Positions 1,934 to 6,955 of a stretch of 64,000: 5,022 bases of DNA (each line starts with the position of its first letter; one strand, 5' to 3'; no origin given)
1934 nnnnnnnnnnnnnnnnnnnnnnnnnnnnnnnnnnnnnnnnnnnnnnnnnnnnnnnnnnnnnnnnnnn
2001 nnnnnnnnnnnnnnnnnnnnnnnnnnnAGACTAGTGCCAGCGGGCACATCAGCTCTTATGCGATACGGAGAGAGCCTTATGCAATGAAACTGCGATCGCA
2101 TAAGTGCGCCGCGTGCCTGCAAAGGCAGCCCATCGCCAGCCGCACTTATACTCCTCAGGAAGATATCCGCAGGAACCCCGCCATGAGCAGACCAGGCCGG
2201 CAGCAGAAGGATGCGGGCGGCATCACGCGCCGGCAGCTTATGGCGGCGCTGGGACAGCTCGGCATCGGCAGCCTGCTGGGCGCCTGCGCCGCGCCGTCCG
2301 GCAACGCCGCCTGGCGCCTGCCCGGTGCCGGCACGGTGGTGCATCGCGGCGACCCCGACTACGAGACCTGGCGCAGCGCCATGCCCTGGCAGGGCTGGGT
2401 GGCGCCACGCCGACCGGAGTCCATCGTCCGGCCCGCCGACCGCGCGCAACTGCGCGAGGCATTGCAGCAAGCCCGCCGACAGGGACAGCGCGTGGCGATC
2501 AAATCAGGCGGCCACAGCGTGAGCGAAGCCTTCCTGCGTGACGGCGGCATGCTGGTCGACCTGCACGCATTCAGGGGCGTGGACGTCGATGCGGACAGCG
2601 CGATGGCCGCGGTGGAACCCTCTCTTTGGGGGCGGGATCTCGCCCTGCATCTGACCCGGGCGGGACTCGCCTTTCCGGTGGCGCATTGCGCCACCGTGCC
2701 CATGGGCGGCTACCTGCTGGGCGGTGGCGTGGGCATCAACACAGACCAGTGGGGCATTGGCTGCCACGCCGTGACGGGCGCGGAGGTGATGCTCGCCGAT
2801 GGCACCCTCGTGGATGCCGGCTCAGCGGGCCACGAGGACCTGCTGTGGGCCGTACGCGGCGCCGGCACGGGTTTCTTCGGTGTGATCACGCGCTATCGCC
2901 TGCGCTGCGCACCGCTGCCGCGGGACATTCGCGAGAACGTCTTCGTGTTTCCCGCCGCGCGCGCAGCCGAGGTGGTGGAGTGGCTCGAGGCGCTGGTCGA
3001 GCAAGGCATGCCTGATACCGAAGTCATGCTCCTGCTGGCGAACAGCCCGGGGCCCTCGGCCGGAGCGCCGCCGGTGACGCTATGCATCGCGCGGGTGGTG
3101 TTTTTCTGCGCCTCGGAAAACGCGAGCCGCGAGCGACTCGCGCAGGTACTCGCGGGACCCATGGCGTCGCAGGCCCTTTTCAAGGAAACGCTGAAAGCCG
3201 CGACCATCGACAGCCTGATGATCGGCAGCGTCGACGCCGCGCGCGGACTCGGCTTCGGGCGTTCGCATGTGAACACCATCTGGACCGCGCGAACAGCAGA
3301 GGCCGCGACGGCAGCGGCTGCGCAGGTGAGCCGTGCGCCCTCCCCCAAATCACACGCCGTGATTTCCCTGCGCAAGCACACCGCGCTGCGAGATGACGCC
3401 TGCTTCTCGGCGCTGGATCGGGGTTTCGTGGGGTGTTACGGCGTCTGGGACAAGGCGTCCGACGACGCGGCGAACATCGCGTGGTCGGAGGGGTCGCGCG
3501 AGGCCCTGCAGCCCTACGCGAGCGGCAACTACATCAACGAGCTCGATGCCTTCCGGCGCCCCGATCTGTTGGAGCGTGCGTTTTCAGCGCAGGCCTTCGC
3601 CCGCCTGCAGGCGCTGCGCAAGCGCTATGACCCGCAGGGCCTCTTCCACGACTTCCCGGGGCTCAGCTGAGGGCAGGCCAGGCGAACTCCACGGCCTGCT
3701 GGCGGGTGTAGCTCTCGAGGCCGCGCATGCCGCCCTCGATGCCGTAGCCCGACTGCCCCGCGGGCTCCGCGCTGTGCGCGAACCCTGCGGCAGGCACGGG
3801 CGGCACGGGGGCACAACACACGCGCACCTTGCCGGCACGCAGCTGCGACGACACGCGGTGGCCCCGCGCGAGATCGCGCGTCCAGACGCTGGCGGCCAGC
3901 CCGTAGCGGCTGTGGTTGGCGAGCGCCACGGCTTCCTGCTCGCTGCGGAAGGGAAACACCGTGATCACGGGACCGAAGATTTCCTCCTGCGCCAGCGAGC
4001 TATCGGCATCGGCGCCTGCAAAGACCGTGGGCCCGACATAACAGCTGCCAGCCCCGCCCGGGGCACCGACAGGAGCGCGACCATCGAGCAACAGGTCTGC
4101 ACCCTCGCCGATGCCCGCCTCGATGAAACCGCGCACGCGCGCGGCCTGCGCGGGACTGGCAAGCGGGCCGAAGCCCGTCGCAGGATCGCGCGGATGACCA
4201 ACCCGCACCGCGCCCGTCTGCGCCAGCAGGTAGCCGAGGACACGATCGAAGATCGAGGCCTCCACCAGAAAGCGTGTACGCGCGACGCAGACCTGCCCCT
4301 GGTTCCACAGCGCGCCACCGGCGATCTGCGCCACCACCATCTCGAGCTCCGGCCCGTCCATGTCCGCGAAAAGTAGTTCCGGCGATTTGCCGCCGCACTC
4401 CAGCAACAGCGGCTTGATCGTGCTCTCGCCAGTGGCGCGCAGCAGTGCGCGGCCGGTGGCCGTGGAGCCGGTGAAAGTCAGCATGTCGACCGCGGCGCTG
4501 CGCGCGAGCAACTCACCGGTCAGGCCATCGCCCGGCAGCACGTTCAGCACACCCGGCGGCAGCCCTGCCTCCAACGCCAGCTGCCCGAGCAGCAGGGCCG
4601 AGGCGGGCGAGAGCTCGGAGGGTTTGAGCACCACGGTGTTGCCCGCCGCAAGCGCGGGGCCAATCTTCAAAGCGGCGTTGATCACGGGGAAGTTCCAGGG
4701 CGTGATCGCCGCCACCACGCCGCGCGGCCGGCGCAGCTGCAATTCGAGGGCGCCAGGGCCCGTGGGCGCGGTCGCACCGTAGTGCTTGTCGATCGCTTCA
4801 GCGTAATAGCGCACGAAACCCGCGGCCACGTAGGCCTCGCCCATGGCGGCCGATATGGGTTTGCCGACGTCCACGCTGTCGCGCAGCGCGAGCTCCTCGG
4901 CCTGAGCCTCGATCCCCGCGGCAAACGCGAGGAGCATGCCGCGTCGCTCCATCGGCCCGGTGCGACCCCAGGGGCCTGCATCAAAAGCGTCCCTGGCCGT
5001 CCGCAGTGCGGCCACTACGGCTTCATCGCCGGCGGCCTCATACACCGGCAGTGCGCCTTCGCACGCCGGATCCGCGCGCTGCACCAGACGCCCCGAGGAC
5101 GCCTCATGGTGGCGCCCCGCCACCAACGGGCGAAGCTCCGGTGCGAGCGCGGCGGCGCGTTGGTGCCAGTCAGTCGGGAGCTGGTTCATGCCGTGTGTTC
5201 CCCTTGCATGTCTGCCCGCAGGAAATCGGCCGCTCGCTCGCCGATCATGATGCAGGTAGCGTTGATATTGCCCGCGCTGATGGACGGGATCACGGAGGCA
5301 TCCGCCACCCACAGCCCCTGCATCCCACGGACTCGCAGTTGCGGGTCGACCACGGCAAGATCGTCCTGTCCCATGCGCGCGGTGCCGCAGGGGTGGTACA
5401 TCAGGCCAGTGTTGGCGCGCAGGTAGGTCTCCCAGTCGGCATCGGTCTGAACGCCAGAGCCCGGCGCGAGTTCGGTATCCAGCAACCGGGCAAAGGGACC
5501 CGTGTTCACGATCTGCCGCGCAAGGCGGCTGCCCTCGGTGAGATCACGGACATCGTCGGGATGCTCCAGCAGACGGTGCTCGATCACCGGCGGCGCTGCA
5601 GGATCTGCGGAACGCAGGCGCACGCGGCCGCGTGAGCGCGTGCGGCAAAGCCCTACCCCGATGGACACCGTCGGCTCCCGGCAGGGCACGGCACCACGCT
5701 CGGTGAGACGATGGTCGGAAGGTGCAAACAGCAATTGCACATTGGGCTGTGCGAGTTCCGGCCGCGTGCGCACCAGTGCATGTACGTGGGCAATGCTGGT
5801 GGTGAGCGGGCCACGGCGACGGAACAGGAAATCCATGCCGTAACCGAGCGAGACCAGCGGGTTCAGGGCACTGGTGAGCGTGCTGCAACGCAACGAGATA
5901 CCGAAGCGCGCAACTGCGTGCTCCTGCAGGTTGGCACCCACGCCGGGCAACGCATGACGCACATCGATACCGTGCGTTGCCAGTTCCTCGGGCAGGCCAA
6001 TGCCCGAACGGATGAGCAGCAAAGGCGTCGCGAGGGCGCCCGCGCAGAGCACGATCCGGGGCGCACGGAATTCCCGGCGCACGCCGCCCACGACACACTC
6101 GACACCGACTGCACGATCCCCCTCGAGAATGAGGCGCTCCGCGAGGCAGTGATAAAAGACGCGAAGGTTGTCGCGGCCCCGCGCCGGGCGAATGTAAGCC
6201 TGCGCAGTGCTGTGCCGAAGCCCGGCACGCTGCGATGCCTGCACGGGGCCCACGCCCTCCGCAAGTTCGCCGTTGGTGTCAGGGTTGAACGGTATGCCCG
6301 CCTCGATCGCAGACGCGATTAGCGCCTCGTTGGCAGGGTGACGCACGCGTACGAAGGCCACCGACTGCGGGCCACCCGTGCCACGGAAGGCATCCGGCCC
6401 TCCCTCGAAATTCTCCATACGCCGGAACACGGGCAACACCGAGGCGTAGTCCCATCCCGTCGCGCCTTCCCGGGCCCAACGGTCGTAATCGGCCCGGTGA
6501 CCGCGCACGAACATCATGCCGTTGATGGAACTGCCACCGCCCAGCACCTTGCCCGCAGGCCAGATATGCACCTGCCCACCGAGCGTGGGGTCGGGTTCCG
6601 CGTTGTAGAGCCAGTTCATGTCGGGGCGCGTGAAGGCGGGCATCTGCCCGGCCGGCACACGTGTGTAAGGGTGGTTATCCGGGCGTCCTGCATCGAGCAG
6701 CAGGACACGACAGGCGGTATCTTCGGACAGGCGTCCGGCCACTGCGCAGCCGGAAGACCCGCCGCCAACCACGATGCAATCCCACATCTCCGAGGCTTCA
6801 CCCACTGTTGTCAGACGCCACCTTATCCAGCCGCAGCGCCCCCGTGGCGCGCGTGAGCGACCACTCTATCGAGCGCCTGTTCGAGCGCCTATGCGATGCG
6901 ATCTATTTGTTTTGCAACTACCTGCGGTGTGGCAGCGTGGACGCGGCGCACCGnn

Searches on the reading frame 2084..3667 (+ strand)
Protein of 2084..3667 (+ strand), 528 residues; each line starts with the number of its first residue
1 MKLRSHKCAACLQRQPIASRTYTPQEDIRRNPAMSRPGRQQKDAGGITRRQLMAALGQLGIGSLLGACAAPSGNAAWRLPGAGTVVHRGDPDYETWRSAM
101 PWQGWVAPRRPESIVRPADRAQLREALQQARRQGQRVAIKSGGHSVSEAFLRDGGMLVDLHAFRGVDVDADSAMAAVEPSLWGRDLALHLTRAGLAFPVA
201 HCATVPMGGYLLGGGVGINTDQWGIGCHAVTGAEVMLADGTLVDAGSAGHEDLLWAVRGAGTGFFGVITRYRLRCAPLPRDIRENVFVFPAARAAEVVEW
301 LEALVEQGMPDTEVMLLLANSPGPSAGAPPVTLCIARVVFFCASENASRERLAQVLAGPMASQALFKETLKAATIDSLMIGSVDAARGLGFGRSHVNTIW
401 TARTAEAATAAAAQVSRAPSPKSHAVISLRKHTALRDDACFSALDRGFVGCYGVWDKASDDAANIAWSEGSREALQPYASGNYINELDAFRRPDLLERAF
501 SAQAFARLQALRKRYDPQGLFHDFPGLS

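Call 82: search_protein_families(library=pfam, proteins=[window:2084-3667:+], max_evalue=0.00001)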
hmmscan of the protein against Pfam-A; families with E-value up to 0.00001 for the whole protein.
window:2084-3667:+ (528 aa): 1 family
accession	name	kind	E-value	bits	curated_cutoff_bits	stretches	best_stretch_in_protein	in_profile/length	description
PF01565.28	FAD_binding_4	-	2.8e-24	85.8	26.4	1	111-245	1-138/139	FAD binding domain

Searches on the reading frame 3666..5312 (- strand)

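Call 82: search_protein_families(library=pfam, proteins=[window:3666-5312:-], max_evalue=0.00001)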
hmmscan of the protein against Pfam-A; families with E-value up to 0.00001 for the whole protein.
window:3666-5312:- (549 aa): 1 family
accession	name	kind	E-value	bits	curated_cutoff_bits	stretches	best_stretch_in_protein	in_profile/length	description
PF00171.27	Aldedh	-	7.2e-133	443.9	23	1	73-541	6-461/461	Aldehyde dehydrogenase family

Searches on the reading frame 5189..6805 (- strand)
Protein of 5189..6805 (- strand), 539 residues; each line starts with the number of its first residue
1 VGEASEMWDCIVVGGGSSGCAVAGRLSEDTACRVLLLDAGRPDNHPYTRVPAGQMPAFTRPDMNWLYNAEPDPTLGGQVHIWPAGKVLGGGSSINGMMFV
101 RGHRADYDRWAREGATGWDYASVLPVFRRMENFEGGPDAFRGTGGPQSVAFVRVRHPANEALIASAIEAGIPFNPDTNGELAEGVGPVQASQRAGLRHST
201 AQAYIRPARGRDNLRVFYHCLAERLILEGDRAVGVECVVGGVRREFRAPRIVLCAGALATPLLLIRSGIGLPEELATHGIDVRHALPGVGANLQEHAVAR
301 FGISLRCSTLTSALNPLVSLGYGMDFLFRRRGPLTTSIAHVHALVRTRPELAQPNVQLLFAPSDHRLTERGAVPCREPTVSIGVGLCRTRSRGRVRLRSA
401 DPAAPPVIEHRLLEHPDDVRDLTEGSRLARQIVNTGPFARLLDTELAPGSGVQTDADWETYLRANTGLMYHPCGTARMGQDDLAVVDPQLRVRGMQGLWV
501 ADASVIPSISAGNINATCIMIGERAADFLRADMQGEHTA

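Call 82: search_protein_families(library=pfam, proteins=[window:5189-6805:-], max_evalue=0.00001)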
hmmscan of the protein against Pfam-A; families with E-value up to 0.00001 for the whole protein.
window:5189-6805:- (539 aa): 3 families
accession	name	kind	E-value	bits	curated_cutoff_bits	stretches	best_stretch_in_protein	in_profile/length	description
PF00732.25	GMC_oxred_N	-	1.1e-49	169.6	23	1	9-298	2-218/218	GMC oxidoreductase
PF05199.19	GMC_oxred_C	-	5.6e-40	137.5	24.6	1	390-522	2-139/139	GMC oxidoreductase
PF01266.30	DAO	-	5.8e-07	29.8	27.9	1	9-263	1-209/353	FAD dependent oxidoreductase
